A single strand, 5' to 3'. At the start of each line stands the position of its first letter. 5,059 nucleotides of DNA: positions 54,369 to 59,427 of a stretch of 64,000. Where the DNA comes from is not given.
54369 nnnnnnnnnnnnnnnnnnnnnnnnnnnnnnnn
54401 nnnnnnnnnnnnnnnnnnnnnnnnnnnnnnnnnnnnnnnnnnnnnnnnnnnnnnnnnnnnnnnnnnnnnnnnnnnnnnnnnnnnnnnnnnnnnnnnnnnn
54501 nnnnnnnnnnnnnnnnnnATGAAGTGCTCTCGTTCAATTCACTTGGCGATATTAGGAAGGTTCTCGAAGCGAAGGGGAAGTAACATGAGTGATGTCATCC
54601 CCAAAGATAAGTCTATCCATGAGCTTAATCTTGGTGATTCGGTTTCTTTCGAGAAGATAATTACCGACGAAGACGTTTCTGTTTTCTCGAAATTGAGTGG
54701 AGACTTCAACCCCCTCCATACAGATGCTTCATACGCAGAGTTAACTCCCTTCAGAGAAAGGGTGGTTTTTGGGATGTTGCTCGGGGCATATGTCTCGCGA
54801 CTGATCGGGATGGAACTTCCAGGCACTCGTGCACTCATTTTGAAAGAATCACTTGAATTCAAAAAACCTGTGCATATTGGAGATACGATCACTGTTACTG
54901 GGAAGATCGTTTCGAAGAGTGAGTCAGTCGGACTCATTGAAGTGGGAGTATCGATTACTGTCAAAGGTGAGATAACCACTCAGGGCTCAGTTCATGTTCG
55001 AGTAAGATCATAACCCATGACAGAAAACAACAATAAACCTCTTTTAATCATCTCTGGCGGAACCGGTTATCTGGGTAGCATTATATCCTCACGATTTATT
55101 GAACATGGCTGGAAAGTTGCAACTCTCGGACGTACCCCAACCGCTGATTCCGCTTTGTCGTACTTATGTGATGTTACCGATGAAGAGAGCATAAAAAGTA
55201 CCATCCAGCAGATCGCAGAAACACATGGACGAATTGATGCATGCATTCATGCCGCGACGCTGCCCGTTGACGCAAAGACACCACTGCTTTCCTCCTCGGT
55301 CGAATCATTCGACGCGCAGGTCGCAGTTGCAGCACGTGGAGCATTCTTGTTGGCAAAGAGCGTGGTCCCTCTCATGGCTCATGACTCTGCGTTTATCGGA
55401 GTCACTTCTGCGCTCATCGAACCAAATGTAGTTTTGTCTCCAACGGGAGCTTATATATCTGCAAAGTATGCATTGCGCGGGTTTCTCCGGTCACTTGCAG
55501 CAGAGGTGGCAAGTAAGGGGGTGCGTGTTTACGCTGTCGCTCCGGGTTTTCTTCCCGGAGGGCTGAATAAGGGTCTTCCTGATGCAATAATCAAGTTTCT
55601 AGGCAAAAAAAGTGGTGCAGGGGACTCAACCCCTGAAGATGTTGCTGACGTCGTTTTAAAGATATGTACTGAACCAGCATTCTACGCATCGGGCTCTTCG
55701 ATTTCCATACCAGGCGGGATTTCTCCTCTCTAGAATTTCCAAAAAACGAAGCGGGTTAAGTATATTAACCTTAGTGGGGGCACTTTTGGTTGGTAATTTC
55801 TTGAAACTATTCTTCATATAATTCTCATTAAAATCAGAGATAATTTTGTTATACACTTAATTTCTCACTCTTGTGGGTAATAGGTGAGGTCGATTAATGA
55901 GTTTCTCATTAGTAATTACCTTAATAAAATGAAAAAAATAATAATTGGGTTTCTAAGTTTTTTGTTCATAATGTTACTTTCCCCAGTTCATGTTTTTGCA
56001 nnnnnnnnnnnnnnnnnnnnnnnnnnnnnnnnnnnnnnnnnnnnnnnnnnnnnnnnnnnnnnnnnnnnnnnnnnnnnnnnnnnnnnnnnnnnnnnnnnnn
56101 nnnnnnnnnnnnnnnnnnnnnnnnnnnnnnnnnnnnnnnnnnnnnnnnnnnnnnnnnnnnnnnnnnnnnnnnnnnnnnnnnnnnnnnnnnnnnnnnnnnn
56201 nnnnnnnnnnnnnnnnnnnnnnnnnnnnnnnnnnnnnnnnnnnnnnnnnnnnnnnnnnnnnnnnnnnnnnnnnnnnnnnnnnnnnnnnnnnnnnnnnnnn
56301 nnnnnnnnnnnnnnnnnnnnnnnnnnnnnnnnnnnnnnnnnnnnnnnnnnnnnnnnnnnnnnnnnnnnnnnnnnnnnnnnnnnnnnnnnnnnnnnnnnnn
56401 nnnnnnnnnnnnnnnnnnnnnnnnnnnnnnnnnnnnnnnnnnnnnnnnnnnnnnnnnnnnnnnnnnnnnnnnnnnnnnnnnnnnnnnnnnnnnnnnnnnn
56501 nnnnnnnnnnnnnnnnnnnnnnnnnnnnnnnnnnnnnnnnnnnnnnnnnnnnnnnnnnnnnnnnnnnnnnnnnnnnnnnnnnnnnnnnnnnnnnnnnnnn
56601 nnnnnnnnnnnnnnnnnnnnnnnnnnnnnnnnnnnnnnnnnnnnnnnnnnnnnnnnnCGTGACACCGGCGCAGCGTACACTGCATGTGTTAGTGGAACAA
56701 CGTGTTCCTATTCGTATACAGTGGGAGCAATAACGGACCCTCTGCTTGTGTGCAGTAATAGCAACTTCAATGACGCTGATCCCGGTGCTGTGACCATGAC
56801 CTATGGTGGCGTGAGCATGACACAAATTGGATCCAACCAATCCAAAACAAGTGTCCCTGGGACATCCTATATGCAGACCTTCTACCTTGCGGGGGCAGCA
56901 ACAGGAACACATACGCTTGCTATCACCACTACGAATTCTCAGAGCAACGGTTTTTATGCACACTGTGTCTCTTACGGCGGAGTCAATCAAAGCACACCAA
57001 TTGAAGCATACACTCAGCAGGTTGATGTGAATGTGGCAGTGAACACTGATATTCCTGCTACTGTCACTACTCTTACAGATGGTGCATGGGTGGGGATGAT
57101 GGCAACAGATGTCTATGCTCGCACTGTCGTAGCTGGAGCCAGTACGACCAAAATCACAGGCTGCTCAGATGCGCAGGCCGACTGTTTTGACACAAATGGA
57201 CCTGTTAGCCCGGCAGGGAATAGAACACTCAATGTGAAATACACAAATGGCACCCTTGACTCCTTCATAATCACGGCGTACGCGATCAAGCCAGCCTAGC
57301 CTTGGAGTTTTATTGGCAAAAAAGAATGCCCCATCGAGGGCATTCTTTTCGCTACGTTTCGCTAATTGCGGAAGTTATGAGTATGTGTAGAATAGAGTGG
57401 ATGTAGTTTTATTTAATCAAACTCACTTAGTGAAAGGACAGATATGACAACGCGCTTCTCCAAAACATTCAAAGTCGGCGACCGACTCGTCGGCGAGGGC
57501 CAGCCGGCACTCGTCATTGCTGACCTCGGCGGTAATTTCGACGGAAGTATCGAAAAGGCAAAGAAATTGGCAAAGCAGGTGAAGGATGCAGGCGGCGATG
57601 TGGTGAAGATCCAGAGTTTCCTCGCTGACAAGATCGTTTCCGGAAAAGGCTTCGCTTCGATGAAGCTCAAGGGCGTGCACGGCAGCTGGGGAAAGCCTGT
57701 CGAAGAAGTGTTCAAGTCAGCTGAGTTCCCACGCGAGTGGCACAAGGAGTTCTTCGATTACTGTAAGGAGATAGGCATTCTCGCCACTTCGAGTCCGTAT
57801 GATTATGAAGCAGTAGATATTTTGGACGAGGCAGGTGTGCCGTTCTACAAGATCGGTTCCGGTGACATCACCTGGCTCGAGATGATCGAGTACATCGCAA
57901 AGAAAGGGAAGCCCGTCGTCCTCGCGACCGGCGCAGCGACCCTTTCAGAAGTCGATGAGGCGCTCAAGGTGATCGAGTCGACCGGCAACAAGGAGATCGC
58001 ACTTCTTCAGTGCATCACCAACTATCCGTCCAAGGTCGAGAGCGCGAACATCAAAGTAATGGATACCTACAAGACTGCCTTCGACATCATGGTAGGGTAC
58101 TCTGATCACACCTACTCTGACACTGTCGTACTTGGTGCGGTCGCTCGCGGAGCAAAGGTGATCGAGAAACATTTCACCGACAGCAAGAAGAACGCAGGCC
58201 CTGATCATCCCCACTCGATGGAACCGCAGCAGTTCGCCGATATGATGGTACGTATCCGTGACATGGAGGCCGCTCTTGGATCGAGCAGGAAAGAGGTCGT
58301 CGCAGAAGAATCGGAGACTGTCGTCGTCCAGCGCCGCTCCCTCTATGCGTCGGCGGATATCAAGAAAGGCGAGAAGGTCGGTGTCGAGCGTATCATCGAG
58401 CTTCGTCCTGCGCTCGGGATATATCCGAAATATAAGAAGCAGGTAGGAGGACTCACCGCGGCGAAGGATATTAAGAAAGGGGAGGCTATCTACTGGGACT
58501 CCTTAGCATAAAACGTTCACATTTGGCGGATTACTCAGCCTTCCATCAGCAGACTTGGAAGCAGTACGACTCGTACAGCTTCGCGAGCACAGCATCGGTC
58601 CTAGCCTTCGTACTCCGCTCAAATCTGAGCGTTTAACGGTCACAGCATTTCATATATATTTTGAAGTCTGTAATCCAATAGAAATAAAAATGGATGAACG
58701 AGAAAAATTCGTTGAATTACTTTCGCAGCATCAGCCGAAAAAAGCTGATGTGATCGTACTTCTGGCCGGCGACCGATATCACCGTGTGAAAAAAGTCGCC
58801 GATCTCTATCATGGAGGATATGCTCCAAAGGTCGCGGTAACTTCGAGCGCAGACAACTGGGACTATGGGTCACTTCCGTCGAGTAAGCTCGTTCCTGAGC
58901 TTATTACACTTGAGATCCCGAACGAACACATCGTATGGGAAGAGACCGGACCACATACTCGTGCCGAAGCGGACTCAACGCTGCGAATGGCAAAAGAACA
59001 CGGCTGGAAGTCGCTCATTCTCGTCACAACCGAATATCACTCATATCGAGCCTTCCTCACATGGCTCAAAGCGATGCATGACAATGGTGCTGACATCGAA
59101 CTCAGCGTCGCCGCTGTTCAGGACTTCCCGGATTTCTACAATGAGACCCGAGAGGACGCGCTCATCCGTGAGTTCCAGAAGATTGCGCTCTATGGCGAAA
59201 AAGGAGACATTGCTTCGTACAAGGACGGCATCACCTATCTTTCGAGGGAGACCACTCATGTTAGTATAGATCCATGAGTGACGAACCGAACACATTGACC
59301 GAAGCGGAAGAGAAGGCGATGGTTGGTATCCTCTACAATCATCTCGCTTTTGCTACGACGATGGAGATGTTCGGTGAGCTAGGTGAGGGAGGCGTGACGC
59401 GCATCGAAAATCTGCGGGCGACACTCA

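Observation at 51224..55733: Low-GC ACP-based acyl-donor cassette (AAC(3)-like N-acyltransferase + AcpS + FkbH-like + ACP + MaoC + SDR) embedded in the nonulosonic-acid cluster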

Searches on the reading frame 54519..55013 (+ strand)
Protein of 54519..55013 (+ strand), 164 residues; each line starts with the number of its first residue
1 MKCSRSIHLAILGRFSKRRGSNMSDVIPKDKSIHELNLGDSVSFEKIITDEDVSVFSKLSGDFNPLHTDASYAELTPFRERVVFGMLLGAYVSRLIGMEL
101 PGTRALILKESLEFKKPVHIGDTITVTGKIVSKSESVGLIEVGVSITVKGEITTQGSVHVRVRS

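Call 3: search_protein_families(library=pfam, proteins=[window:54519-55013:+], max_evalue=0.01)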
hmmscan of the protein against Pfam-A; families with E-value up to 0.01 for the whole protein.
window:54519-55013:+ (164 aa): 3 families
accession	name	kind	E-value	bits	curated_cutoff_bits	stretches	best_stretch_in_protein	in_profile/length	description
PF01575.25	MaoC_dehydratas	-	4.3e-18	65.5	27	1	45-145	15-116/123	MaoC like domain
PF13452.11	FAS1_DH_region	-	2.4e-08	34.6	22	1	45-161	11-130/132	FAS1-like, dehydratase domain region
PF03061.28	4HBT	-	5e-05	24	20.6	1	89-144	18-70/79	Thioesterase superfamily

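Call 4: search_protein_families(library=ncbifam, proteins=[window:54519-55013:+], max_evalue=0.01)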
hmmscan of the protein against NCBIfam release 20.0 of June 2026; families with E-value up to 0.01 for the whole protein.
window:54519-55013:+ (164 aa): 5 families
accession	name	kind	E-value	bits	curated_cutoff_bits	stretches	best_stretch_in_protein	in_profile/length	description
NF006045.0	PRK08190.1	subfamily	3.3e-26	92.1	282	1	29-161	7-140/467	bifunctional enoyl-CoA hydratase/phosphate acetyltransferase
TIGR02278.1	PaaN-DH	equivalog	7.9e-11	40.9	562.8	1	6-129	498-624/664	phenylacetic acid degradation bifunctional protein PaaZ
NF040620.1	fused_HadA_HadB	exception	0.0009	18.8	350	1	30-133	193-300/329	fused (3R)-hydroxyacyl-ACP dehydratase subunits HadA/HadB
NF010246.0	PRK13693.1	equivalog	0.0012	18.8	203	1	35-97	8-75/142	(3R)-hydroxyacyl-ACP dehydratase subunit HadB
NF038241.1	RipB_Ich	equivalog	0.0041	17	340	1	46-156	39-149/175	(R)-specific enoyl-CoA hydratase RipB/Ich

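Call 30: search_solved_structures(query=window:54585-55013:+, max_evalue=0.001, show_alignments=1)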
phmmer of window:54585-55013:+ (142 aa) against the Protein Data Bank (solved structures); distinct sequences matched with E-value up to 0.001: 14.
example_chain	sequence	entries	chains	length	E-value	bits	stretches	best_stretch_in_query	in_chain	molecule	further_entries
5cpg_A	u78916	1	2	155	8.8e-20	74.8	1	12-111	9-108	(R)-specific enoyl-CoA hydratase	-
3ir3_A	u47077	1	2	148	3e-19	73.1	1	14-140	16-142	3-hydroxyacyl-thioester dehydratase 2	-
1iq6_A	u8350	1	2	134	3.2e-19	73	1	12-124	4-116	(R)-SPECIFIC ENOYL-COA HYDRATASE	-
2b3m_A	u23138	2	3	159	1.1e-16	64.8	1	4-114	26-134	hypothetical protein AF1124 | putative dehydratase AF1124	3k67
1q6w_A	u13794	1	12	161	6.3e-10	42.9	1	14-114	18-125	monoamine oxidase regulatory protein, putative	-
4ffu_A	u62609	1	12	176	2.5e-07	34.6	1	24-114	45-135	oxidase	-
3khp_A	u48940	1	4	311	9.9e-06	29.4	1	27-105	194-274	MaoC family protein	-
3oml_A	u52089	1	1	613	1.9e-05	28.4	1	26-104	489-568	Peroxisomal Multifunctional Enzyme Type 2, CG3415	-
2c2i_A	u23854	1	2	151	3.6e-05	27.5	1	25-129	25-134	RV0130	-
1s9c_A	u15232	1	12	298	4.7e-05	27.2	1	32-103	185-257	Peroxisomal multifunctional enzyme type 2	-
6jql_A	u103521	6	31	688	5.5e-05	26.9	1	6-105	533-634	Bifunctional protein PaaZ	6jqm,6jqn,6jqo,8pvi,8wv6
2cdh_S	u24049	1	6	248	8e-05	26.4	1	32-103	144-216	DEHYDRATASE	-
4rv2_B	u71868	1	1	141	0.00044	24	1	14-129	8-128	MaoC family protein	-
7mku_A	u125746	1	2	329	0.00055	23.7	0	32-102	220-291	Enoyl-CoA hydratase 2, peroxisomal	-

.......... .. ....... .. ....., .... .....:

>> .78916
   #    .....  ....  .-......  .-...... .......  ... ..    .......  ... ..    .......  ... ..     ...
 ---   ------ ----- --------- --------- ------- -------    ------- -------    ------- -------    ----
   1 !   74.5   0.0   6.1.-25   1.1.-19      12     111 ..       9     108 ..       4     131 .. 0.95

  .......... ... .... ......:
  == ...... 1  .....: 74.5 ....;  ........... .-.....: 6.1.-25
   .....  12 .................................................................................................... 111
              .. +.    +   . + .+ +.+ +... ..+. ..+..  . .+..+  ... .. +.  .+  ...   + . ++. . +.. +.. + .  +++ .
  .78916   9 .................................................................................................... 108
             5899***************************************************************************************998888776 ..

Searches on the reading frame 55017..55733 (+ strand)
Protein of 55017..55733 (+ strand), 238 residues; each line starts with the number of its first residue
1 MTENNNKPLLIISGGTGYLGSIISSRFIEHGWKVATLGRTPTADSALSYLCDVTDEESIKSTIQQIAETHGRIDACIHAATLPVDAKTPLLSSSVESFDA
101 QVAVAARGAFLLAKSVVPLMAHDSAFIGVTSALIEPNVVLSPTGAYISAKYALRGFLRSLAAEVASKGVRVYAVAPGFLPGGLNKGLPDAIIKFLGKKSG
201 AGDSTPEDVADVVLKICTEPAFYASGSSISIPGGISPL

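Call 3: search_protein_families(library=pfam, proteins=[window:55017-55733:+], max_evalue=0.01)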
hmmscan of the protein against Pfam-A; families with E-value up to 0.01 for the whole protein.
window:55017-55733:+ (238 aa): 5 families
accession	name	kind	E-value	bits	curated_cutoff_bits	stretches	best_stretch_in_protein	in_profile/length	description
PF13561.12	adh_short_C2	-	5.1e-35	121.6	27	1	45-235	45-235/236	Enoyl-(Acyl carrier protein) reductase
PF00106.31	adh_short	-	1.1e-22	80.9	26.6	1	11-181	4-184/195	short chain dehydrogenase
PF08659.16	KR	-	2.1e-07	31.5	22.6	1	11-174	4-173/180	KR domain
PF01370.27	Epimerase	-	1e-06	28.8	20.9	1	11-83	2-75/240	NAD dependent epimerase/dehydratase family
PF05368.20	NmrA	-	0.0036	17.4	27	0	9-46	4-42/298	NmrA-like family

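Call 4: search_protein_families(library=ncbifam, proteins=[window:55017-55733:+], max_evalue=0.01)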
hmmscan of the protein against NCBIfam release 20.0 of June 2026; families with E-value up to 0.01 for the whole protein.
window:55017-55733:+ (238 aa): 218 families (the best 25 are shown)
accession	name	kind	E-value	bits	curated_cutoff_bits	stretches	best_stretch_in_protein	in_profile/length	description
TIGR01830.1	3oxo_ACP_reduc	equivalog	2e-24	86.6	297.75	1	11-235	2-238/239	3-oxoacyl-[acyl-carrier-protein] reductase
NF004198.0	PRK05653.1-3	equivalog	3.6e-24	85.6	296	1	13-235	13-246/248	3-oxoacyl-ACP reductase FabG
NF005893.0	PRK07856.1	equivalog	5.1e-24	84.9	255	1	9-234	11-240/255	SDR family oxidoreductase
NF005067.0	PRK06484.1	equivalog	8.9e-24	83.9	713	1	10-234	276-510/524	short chain dehydrogenase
NF009466.0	PRK12826.1-2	subfamily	3.8e-23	82.2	222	1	10-234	6-243/248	3-oxoacyl-ACP reductase FabG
NF009468.0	PRK12826.1-4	equivalog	9.2e-23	81.2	318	1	10-234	10-246/256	SDR family oxidoreductase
NF004791.0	PRK06138.1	equivalog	1.2e-22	80.4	312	1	11-236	9-250/252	SDR family oxidoreductase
NF009093.0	PRK12429.1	subfamily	8.9e-22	77.6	258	1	41-183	51-191/259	3-hydroxybutyrate dehydrogenase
NF005095.0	PRK06523.1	subfamily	1.1e-21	77.5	231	1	10-179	13-186/261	oxidoreductase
NF040605.2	mycolic_FabG1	exception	1.2e-21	77.7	420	1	11-235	5-229/233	3-oxoacyl-ACP reductase FabG1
NF005007.0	PRK06398.1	equivalog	1.2e-21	77.1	341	1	9-178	9-176/259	aldose dehydrogenase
NF004818.0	PRK06172.1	equivalog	1.4e-21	77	336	1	45-235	57-250/253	SDR family oxidoreductase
TIGR04504.1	SDR_subfam_2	subfamily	2.5e-21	76.6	250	1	42-236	58-259/260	mycofactocin-coupled SDR family oxidoreductase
NF005559.1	PRK07231.1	subfamily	4.5e-21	75.5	215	1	10-235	7-247/249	glucose 1-dehydrogenase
NF052558.1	MBtsdlDhBudC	equivalog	2.6e-20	73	270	1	14-236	10-242/250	meso-2,3-butanediol dehydrogenase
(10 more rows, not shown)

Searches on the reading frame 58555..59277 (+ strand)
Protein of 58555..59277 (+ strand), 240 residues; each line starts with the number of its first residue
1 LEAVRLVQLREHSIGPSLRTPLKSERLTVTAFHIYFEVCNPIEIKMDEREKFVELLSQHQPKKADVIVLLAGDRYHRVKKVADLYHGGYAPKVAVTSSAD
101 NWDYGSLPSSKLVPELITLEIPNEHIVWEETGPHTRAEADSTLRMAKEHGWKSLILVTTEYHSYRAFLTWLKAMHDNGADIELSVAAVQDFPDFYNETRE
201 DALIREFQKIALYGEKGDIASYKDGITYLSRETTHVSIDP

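Call 7: search_protein_families(library=ncbifam, proteins=[window:58555-59277:+], max_evalue=0.001)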
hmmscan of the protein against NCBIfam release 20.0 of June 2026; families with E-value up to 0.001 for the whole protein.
window:58555-59277:+ (240 aa): 0 families

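Call 59: search_protein_families(library=pfam, proteins=[window:58690-59277:+], max_evalue=0.1)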
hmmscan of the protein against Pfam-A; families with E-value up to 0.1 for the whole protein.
window:58690-59277:+ (195 aa): 2 families
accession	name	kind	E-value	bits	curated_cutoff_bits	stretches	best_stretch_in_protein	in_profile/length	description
PF02698.23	DUF218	-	1.3e-10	41.8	27.6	1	20-161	1-130/133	DUF218 domain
PF13458.12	Peripla_BP_6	-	0.047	13.8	31.7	0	86-129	114-158/343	Periplasmic binding protein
